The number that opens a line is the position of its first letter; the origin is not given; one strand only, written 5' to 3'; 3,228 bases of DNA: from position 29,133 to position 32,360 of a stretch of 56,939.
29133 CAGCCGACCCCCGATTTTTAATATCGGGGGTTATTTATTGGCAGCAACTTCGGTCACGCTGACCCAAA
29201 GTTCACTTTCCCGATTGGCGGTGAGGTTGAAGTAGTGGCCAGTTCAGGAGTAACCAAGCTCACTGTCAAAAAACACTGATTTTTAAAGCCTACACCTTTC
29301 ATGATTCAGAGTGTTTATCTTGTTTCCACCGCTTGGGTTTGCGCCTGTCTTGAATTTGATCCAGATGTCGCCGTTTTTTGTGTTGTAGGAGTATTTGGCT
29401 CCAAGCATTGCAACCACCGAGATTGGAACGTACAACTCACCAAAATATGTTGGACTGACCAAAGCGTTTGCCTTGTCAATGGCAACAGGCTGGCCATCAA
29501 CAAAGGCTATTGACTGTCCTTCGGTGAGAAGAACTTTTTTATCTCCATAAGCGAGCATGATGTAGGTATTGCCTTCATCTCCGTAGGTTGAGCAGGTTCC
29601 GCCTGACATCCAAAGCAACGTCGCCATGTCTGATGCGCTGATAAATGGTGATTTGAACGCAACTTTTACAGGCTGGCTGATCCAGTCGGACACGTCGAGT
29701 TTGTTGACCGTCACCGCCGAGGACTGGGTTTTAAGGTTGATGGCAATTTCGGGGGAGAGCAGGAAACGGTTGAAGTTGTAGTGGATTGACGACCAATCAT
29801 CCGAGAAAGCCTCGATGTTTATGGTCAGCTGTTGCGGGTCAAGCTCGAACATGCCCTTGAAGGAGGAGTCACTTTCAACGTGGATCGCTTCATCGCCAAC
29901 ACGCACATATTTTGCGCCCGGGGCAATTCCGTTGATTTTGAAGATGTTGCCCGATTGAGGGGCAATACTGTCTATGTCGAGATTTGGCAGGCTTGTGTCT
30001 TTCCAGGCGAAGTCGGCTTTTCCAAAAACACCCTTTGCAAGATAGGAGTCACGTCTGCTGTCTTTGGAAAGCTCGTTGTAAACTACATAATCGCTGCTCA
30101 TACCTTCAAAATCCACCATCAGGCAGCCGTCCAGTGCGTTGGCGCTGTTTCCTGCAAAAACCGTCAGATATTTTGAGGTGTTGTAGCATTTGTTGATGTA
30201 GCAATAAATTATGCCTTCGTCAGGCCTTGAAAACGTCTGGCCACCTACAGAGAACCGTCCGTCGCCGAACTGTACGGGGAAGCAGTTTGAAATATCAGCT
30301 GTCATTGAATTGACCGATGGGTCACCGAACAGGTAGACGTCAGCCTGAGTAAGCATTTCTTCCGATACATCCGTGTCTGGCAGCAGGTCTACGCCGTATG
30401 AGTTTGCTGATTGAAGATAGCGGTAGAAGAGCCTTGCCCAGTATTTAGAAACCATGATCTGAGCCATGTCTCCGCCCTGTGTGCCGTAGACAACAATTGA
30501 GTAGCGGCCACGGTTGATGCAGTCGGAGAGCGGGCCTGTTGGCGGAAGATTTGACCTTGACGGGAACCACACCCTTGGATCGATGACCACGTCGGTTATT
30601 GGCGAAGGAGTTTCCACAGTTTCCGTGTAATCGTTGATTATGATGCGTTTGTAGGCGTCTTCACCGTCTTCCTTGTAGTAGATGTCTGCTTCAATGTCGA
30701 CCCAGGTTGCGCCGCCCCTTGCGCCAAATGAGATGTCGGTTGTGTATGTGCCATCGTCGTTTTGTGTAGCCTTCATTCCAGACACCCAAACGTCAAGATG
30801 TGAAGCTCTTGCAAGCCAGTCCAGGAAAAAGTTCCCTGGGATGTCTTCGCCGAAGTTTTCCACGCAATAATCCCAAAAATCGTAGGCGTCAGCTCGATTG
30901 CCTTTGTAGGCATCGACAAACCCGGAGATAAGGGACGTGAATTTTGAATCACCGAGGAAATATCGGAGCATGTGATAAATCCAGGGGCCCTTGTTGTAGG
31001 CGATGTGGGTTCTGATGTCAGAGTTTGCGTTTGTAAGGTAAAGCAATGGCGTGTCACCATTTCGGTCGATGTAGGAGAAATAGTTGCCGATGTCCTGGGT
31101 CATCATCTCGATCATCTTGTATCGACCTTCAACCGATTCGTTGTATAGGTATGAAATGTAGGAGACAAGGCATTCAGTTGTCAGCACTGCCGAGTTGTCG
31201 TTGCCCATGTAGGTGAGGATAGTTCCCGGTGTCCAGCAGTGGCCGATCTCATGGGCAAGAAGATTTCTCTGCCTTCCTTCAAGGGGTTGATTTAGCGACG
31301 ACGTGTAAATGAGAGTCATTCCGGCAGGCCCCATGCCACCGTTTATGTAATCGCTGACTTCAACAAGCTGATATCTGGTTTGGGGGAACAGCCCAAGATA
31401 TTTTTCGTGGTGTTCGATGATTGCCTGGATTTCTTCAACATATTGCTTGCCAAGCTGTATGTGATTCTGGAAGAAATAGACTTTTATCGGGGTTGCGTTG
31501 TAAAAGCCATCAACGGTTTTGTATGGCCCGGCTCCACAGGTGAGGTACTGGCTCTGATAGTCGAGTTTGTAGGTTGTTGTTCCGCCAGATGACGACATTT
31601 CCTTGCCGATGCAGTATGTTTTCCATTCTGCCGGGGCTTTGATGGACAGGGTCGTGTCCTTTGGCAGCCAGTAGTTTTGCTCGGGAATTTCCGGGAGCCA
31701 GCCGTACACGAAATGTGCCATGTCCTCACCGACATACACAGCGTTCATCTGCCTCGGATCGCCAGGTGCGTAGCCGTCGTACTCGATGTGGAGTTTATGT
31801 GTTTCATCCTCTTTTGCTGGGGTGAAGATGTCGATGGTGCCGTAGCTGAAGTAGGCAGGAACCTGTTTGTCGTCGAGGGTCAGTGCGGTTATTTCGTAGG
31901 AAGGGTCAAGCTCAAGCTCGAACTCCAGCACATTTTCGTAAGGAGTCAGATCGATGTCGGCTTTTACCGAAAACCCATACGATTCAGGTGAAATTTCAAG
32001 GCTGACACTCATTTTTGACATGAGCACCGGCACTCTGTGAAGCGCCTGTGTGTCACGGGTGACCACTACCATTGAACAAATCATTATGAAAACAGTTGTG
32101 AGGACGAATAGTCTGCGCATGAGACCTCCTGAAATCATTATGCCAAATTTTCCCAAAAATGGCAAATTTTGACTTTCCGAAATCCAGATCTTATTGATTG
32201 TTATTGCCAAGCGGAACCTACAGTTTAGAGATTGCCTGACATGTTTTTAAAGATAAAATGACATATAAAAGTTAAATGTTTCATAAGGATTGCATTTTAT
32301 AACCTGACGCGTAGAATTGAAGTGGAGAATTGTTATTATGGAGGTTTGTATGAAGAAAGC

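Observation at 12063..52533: Cohesin-dockerin style surface assembly loaded with proteases instead of glycoside hydrolases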

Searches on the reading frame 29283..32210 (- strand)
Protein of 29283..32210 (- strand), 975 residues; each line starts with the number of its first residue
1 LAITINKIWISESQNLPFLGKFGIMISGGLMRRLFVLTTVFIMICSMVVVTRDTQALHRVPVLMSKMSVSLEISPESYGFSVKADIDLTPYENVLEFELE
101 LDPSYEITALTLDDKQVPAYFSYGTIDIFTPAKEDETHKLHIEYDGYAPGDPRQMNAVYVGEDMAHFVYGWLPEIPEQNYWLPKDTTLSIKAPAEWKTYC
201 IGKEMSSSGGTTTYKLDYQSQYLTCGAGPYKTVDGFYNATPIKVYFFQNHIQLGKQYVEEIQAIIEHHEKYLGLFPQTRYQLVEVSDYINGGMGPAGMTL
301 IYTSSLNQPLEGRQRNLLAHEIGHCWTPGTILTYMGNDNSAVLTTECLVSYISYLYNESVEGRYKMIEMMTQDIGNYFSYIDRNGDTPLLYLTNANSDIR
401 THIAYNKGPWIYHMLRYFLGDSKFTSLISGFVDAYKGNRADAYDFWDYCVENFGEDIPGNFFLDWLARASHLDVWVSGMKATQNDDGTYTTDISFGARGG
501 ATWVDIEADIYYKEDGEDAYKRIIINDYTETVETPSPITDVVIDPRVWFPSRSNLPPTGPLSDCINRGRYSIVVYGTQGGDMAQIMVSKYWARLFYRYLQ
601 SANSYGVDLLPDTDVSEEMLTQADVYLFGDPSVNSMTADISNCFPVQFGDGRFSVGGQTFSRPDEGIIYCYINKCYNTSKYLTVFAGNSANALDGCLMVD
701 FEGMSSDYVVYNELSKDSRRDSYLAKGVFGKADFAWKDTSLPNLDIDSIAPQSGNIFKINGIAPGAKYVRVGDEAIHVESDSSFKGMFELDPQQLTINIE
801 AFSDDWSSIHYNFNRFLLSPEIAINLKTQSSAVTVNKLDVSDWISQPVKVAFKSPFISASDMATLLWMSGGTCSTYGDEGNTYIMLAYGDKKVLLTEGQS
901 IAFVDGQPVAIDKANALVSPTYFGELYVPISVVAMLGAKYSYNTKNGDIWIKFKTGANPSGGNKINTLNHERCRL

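Call 3: search_protein_families(library=pfam, proteins=[window:29283-32210:-], max_evalue=0.01)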
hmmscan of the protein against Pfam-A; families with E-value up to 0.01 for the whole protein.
window:29283-32210:- (975 aa): 2 families
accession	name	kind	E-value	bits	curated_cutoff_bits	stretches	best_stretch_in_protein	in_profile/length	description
PF01433.26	Peptidase_M1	-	2.1e-15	57.4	27.7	1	262-457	7-211/218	Peptidase family M1 domain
PF07833.16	Cu_amine_oxidN1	-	0.00077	19.8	24.2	1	882-949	42-106/108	Copper amine oxidase N-terminal domain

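Call 83: search_solved_structures(query=window:29283-32210:-, max_evalue=0.001, show_alignments=0)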
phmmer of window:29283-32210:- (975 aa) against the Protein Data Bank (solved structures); distinct sequences matched with E-value up to 0.001: 8.
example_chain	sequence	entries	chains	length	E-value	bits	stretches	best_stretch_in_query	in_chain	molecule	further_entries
6ea4_A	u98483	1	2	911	4.8e-07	31.4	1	213-448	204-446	Endoplasmic reticulum aminopeptidase 2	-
7p7p_A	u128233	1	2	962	5.4e-07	31.3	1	213-448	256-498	Endoplasmic reticulum aminopeptidase 2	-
7nsk_A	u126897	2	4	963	5.4e-07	31.3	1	213-448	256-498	Endoplasmic reticulum aminopeptidase 2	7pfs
7nup_A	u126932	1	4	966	5.4e-07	31.2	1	213-448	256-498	Endoplasmic reticulum aminopeptidase 2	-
3se6_A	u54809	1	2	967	5.4e-07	31.2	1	213-448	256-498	Endoplasmic reticulum aminopeptidase 2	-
5ab0_A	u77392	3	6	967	5.4e-07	31.2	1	213-448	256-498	ENDOPLASMATIC RETICULUM AMINOPEPTIDASE 2 | Endoplasmic reticulum aminopeptidase 2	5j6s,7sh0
4e36_A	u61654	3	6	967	7.9e-07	30.7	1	213-448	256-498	Endoplasmic reticulum aminopeptidase 2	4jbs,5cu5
5ab2_A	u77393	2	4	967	7.9e-07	30.7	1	213-448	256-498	ENDOPLASMIC RETICULUM AMINOPEPTIDASE 2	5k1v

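Call 91: search_protein_families(library=ncbifam, proteins=[window:29283-32210:-], max_evalue=0.001)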
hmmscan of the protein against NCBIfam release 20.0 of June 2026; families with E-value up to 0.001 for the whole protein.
window:29283-32210:- (975 aa): 1 family
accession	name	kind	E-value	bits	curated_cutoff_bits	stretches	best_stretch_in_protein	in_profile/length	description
TIGR02412.1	pepN_strep_liv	equivalog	4.4e-06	25.3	591.2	1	187-466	146-439/832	aminopeptidase N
